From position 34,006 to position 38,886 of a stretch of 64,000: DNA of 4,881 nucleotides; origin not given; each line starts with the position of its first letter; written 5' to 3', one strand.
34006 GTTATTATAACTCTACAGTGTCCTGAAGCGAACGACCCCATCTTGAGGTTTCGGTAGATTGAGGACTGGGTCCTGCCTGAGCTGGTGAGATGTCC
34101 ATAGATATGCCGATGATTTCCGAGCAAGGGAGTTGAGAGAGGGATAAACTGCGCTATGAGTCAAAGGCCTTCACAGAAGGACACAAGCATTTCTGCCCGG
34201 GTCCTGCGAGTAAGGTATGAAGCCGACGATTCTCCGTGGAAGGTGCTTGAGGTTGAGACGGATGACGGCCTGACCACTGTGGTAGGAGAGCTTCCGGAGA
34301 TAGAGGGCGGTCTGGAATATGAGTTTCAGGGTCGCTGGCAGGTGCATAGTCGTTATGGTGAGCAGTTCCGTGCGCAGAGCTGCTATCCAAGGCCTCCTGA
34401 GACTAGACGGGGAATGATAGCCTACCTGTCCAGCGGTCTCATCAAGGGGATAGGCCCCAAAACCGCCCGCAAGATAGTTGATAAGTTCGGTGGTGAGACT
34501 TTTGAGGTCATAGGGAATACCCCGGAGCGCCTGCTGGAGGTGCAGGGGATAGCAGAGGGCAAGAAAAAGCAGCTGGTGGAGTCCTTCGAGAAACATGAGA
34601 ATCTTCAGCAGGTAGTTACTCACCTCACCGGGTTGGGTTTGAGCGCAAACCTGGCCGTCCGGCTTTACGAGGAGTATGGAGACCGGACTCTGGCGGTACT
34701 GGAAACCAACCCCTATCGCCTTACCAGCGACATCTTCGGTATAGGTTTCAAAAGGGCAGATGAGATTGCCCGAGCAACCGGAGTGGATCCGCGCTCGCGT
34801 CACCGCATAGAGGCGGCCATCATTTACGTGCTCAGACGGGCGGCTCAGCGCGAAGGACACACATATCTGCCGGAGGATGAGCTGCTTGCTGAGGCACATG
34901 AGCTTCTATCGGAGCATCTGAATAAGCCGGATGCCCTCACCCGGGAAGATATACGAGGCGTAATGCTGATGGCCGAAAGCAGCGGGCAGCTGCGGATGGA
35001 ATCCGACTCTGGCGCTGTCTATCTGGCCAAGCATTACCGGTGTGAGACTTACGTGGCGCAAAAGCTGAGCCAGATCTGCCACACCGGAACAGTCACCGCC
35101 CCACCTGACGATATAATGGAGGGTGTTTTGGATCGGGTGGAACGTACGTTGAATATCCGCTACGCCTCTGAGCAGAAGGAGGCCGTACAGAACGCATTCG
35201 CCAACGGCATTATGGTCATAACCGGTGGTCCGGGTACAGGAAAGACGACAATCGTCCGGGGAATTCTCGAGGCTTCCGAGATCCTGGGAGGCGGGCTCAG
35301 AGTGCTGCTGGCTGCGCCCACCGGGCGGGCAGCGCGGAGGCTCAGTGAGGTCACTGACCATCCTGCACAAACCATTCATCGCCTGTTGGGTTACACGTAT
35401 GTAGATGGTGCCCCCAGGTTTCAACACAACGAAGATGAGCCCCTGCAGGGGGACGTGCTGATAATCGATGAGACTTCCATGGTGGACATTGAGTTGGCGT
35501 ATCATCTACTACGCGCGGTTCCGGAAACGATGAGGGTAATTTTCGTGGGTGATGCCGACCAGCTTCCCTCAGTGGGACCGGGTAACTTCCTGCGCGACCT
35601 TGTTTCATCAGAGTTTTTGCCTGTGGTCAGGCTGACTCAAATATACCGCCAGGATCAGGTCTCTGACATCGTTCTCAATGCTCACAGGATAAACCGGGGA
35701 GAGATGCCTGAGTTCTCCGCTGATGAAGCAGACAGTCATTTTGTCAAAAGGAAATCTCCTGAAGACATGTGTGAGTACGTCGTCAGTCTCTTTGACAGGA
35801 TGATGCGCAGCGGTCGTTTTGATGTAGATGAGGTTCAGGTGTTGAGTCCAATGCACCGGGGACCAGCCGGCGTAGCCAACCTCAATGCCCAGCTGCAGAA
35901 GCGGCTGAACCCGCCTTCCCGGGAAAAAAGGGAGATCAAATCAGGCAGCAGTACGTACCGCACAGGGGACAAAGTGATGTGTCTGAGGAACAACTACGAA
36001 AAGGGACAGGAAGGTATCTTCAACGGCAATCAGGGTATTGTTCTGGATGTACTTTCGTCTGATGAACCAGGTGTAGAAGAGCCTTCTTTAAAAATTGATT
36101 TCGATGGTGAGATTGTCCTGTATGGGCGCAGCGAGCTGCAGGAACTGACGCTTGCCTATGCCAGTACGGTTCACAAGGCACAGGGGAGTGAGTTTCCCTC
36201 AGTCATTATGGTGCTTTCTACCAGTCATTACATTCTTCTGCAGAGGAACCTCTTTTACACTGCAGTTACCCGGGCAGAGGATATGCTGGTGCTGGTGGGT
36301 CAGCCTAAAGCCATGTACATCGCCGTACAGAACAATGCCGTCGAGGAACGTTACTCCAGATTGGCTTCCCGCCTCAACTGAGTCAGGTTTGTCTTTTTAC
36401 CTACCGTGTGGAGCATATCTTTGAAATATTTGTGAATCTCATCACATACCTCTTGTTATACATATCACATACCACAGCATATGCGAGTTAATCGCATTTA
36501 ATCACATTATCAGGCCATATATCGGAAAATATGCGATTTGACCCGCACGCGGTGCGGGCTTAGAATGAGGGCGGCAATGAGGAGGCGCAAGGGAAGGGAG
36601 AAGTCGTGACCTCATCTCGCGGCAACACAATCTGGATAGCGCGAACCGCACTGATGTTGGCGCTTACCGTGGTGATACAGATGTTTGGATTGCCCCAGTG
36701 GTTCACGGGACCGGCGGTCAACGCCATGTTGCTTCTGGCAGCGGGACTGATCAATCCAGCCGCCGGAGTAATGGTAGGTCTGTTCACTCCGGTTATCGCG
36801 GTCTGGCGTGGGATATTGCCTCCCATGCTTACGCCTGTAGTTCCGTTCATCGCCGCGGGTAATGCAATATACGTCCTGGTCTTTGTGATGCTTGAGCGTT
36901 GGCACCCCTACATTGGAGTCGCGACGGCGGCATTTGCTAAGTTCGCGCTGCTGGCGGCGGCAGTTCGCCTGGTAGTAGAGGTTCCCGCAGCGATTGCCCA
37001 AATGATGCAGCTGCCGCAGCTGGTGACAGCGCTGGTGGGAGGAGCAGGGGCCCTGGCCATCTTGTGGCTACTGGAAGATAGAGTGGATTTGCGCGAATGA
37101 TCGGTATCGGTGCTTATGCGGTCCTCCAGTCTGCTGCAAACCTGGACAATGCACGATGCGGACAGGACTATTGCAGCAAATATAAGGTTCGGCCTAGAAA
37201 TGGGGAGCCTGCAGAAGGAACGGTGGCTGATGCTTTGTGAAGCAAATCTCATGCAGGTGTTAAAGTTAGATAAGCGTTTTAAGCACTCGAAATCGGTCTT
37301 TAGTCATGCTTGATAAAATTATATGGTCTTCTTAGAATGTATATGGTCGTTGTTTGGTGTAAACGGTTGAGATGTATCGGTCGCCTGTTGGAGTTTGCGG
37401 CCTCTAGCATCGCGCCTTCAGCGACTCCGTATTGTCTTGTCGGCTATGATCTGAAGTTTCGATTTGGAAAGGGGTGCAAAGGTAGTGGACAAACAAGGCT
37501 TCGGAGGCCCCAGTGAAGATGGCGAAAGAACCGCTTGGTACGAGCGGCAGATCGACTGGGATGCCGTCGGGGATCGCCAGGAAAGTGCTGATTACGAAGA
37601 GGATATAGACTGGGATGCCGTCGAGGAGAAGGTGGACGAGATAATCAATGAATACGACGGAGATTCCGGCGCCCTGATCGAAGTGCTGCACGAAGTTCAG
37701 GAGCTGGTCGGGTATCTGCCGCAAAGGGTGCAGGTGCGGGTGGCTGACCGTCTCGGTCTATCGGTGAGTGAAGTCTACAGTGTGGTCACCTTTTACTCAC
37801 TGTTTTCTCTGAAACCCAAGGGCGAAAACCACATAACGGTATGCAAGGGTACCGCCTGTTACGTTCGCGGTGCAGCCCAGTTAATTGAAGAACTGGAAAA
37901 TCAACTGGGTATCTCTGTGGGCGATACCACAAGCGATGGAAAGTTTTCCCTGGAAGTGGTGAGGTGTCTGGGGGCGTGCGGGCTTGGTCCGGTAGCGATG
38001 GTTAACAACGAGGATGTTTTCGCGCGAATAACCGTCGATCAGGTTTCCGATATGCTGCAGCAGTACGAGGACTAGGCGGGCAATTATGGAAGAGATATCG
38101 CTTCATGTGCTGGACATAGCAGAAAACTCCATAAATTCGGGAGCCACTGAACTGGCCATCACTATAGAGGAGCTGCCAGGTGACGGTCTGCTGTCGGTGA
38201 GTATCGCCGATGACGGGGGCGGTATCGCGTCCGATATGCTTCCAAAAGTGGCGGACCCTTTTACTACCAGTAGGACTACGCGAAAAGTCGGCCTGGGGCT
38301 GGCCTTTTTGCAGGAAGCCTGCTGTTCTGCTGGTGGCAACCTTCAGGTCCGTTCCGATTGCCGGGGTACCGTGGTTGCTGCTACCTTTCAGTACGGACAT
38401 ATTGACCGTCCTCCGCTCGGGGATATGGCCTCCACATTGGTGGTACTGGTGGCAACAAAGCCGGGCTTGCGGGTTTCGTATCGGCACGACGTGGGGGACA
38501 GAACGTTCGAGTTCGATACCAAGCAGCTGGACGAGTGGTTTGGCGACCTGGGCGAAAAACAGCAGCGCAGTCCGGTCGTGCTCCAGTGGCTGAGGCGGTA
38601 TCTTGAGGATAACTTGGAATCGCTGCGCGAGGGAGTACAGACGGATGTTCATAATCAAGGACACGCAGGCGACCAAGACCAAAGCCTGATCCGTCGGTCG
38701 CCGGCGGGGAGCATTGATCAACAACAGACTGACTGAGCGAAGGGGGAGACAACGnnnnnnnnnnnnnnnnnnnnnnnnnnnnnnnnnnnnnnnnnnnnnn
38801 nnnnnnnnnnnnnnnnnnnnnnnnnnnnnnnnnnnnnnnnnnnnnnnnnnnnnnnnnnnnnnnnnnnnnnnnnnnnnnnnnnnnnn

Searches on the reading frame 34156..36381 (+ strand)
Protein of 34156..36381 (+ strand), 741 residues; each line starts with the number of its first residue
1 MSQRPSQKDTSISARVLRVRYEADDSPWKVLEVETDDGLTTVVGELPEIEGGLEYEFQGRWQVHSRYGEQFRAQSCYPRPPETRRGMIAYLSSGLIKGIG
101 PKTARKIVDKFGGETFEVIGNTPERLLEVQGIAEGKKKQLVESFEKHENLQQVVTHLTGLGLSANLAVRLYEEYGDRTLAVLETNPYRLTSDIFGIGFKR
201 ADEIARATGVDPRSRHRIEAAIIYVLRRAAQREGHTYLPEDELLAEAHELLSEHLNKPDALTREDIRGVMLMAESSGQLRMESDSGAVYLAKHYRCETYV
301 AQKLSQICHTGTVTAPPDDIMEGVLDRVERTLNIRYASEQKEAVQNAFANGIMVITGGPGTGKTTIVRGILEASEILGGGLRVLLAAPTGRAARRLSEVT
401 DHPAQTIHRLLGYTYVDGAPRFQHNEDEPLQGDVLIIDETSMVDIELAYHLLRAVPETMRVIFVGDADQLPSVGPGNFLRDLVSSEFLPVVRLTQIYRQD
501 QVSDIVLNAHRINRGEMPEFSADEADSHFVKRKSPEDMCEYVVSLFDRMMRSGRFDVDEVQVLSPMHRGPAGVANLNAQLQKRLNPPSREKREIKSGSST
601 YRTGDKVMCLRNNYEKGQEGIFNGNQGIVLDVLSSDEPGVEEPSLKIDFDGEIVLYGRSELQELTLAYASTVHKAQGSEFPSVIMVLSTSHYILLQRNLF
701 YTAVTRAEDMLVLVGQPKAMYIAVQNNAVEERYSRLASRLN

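Call 32: search_protein_families(library=pfam, proteins=[window:34156-36381:+], max_evalue=0.00001)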
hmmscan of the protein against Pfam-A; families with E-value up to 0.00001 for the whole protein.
window:34156-36381:+ (741 aa): 9 families
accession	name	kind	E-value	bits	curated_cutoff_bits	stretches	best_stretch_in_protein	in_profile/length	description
PF13245.12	AAA_19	-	3.4e-46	157.2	25.1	1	340-475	1-134/134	AAA domain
PF13604.12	AAA_30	-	1.6e-43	149.1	27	1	336-524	2-180/191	AAA domain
PF14490.11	HHH_RecD2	-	1e-35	121.9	27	1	147-237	2-92/92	ATP-dependent RecD2 DNA helicase HHH domain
PF18335.7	SH3_13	-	4.4e-18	65.3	41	1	576-639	1-55/65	ATP-dependent RecD-like DNA helicase SH3 domain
PF13538.12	UvrD_C_2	-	2.6e-17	62.9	27.4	1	666-714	1-52/52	UvrD-like helicase C-terminal domain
PF23139.1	OB_YrrC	-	2.9e-17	62.8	27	1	11-78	3-73/76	ATP-dependent DNA helicase YrrC, OB-fold domain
PF01443.25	Viral_helicase1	-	1.5e-14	54.8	21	1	661-714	172-227/228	Viral superfamily 1 RNA helicase core domain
PF13086.12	AAA_11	-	4.4e-10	40.2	27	0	338-392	4-64/257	AAA domain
PF14520.12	HHH_5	-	5.5e-07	30.4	27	0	96-144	7-55/57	Helix-hairpin-helix domain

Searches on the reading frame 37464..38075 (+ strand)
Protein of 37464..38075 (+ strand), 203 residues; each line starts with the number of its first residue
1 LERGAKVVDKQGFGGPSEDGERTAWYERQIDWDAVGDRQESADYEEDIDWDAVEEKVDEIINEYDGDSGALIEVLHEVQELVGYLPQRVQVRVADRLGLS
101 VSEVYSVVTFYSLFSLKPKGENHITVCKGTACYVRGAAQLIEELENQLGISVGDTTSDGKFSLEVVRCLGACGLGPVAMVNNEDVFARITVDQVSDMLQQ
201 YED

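Call 32: search_protein_families(library=pfam, proteins=[window:37464-38075:+], max_evalue=0.00001)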
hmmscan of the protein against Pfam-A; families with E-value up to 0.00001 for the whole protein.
window:37464-38075:+ (203 aa): 1 family
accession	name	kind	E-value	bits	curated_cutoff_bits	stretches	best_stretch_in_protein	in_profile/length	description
PF01257.25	2Fe-2S_thioredx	-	1.9e-51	174.2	24.8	1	57-201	1-144/145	Thioredoxin-like [2Fe-2S] ferredoxin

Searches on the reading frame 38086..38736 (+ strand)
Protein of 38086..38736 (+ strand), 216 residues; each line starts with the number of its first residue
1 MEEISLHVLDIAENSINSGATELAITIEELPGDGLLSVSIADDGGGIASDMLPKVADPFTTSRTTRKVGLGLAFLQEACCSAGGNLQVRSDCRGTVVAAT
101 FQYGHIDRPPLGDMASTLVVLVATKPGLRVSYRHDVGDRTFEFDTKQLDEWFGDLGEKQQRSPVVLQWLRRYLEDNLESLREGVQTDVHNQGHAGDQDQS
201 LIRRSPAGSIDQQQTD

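Call 32: search_protein_families(library=pfam, proteins=[window:38086-38736:+], max_evalue=0.00001)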
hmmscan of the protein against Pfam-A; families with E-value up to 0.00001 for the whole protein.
window:38086-38736:+ (216 aa): 2 families
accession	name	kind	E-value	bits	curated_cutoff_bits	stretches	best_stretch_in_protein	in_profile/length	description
PF02518.31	HATPase_c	-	1.3e-12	48.6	26.4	1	8-102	10-108/111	Histidine kinase-, DNA gyrase B-, and HSP90-like ATPase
PF13589.12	HATPase_c_3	-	3.7e-07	30.7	25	1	8-107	7-109/137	Histidine kinase-, DNA gyrase B-, and HSP90-like ATPase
